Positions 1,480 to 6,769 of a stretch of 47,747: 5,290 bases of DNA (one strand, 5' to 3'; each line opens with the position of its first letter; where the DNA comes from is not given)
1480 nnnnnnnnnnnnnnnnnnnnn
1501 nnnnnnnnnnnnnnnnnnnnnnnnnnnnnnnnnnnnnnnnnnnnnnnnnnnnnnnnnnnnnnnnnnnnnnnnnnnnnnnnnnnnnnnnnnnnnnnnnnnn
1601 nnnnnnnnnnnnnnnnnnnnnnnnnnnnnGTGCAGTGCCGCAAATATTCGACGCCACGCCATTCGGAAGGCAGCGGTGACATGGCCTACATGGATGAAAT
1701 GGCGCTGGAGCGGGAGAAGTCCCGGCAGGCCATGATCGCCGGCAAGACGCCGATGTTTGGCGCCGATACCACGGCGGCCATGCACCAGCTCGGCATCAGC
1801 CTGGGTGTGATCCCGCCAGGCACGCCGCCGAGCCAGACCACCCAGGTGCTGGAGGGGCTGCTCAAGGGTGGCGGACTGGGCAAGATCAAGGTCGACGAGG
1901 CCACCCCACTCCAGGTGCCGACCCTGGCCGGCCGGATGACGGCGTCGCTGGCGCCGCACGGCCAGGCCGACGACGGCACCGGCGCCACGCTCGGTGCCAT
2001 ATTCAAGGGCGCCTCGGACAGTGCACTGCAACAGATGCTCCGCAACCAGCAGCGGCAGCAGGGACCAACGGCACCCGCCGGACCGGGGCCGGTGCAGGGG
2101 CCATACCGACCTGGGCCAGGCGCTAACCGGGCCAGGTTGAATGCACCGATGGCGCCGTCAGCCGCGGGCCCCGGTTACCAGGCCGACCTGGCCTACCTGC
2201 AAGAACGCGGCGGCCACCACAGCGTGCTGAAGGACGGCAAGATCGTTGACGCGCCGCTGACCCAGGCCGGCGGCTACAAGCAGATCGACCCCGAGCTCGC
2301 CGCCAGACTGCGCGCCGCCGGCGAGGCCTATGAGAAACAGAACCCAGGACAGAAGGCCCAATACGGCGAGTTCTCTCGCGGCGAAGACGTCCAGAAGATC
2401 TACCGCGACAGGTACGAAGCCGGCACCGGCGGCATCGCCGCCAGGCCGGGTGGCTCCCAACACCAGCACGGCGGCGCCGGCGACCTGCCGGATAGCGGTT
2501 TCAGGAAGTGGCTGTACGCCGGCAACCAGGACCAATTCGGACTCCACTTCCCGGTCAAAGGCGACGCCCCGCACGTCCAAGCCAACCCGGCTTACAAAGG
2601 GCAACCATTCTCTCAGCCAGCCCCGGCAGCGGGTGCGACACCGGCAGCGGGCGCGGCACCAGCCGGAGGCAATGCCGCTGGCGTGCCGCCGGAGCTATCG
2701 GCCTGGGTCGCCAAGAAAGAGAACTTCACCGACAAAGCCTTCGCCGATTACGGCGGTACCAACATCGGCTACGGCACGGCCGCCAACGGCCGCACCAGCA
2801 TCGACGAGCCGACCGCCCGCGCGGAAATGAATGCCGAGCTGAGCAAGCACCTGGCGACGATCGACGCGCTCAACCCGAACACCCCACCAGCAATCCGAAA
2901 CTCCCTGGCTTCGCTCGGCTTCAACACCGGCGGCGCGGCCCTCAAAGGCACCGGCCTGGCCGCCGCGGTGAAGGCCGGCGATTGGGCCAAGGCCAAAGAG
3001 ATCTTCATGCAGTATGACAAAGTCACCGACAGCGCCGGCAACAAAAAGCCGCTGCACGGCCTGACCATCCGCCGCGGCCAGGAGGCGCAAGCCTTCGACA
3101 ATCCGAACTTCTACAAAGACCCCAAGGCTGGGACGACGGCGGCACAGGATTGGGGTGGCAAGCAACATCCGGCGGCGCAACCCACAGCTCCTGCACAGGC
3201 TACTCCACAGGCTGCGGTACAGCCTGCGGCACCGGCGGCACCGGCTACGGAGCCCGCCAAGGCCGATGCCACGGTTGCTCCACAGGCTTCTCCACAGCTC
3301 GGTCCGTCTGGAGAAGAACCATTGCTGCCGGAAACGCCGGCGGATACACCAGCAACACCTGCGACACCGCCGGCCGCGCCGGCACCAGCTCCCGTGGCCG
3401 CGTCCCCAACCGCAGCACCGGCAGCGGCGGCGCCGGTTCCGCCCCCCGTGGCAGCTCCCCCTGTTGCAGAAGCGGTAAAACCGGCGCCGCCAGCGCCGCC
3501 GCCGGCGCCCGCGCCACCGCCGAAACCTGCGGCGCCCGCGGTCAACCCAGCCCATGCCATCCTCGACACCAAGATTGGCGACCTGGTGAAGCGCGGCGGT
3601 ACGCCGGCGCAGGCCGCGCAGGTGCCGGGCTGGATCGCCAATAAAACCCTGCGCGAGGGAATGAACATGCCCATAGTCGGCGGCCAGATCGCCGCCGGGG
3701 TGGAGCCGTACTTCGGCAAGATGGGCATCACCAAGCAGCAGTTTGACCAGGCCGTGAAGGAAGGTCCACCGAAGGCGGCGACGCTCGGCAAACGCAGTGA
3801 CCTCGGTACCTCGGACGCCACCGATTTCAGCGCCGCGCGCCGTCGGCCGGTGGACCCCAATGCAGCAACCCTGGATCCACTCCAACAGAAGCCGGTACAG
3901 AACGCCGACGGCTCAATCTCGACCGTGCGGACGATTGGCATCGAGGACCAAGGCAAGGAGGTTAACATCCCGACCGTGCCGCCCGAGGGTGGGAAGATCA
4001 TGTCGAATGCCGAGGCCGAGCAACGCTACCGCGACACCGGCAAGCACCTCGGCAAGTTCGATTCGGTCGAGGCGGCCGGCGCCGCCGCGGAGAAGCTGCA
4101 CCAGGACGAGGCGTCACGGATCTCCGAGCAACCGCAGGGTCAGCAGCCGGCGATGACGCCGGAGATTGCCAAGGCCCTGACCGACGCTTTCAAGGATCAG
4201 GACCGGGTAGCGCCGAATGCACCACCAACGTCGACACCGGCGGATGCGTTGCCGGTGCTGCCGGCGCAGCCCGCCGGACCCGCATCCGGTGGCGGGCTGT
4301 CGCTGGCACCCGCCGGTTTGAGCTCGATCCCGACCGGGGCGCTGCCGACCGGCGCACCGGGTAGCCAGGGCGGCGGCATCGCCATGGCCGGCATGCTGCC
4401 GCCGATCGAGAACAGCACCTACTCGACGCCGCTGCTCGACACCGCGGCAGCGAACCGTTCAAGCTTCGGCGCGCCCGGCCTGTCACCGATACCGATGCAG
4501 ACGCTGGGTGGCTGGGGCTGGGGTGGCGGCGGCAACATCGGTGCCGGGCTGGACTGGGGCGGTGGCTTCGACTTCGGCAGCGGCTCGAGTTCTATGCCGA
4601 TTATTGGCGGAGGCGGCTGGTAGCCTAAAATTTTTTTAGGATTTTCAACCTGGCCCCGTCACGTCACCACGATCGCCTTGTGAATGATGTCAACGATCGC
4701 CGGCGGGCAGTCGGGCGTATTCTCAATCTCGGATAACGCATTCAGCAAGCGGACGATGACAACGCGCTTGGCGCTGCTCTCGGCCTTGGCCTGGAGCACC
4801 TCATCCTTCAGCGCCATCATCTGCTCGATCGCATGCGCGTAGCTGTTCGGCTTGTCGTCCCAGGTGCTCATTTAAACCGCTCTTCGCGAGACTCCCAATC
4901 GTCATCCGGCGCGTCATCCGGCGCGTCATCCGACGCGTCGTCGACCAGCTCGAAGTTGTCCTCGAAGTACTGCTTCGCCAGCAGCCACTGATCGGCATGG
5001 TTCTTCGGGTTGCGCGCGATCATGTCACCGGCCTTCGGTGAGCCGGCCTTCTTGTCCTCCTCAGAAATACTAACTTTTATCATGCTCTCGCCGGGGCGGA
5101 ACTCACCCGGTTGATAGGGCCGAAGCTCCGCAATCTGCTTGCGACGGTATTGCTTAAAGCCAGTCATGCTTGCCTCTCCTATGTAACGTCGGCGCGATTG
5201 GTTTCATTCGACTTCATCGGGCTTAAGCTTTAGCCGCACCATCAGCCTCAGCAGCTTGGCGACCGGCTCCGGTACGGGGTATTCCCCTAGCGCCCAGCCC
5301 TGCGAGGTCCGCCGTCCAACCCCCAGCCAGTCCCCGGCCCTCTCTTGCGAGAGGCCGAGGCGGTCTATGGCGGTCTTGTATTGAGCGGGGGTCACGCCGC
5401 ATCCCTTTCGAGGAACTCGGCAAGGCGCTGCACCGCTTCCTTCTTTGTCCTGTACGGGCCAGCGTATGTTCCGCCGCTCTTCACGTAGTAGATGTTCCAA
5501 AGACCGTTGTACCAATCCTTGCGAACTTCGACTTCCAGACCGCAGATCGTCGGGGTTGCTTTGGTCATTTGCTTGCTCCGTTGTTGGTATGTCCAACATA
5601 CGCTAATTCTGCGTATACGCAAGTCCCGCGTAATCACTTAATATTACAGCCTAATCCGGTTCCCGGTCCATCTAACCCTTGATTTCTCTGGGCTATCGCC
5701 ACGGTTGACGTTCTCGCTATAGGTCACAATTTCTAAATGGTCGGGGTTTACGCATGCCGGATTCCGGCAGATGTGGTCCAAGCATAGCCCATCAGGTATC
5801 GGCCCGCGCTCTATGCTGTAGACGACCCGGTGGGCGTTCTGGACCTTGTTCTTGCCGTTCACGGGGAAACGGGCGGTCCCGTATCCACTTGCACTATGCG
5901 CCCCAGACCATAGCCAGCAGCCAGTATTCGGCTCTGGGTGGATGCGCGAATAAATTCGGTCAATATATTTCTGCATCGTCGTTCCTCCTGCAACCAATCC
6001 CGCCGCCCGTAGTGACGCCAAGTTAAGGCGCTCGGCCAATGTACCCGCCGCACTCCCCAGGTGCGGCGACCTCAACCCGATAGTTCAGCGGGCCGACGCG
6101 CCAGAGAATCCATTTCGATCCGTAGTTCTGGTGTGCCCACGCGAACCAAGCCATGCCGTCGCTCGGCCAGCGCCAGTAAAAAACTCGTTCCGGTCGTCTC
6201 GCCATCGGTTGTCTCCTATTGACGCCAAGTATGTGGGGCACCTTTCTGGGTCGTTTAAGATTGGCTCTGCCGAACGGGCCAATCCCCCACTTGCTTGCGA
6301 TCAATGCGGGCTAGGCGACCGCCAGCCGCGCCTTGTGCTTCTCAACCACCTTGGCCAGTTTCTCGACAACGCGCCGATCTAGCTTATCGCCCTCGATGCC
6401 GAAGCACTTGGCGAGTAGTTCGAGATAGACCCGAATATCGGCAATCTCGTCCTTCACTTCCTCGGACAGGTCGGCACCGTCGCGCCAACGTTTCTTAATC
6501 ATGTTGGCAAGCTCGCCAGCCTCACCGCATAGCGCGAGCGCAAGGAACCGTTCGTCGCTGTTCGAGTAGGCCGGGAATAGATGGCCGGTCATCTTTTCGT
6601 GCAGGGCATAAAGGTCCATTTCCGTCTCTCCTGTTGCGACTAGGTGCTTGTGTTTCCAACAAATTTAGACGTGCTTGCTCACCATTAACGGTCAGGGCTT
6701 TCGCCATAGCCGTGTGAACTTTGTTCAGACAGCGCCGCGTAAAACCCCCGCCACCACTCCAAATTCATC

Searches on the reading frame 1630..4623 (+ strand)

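Call 11: search_protein_families(library=phrogs, proteins=[window:1630-4623:+], max_evalue=0.001)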
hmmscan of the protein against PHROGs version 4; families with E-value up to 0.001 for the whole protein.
window:1630-4623:+ (997 aa): 1 family
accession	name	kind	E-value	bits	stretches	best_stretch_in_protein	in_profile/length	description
phrog_7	-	lysis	8.7e-16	58.2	1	350-508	552-717/873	endolysin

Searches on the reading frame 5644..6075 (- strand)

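Call 11: search_protein_families(library=phrogs, proteins=[window:5644-6075:-], max_evalue=0.001)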
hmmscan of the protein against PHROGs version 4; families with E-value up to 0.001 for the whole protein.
window:5644-6075:- (143 aa): 9 families
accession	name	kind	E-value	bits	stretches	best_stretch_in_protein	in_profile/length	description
phrog_826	-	DNA, RNA and nucleotide metabolism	2.1e-32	113.8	1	34-131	67-161/281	HNH endonuclease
phrog_1872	-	DNA, RNA and nucleotide metabolism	1.9e-29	103.7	1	33-134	15-117/166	endonuclease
phrog_3593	-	DNA, RNA and nucleotide metabolism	1.5e-24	87.8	1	34-132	52-146/210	HNH endonuclease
phrog_6254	-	DNA, RNA and nucleotide metabolism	7.7e-22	79.2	1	48-137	9-95/154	HNH endonuclease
phrog_59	-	DNA, RNA and nucleotide metabolism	4.6e-19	70.1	1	50-126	155-235/423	HNH endonuclease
phrog_4842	-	DNA, RNA and nucleotide metabolism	7.6e-14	52.8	1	38-120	64-141/154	HNH endonuclease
phrog_99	-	DNA, RNA and nucleotide metabolism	1e-10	42.9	1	41-123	114-202/383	HNH endonuclease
phrog_1492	-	DNA, RNA and nucleotide metabolism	3.1e-09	37.5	1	51-123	84-156/414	HNH endonuclease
phrog_10495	-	DNA, RNA and nucleotide metabolism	1.1e-05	26.6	1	81-131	10-60/63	HNH endonuclease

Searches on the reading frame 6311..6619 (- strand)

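Call 11: search_protein_families(library=phrogs, proteins=[window:6311-6619:-], max_evalue=0.001)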
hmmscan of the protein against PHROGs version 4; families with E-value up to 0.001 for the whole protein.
window:6311-6619:- (102 aa): 2 families
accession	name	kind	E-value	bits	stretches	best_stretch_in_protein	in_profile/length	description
phrog_229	-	other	6.3e-10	39.8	1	27-90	279-343/533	MazG-like pyrophosphatase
phrog_2245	-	other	1.6e-07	32.4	1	31-93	142-203/218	nucleoside triphosphate pyrophosphohydrolase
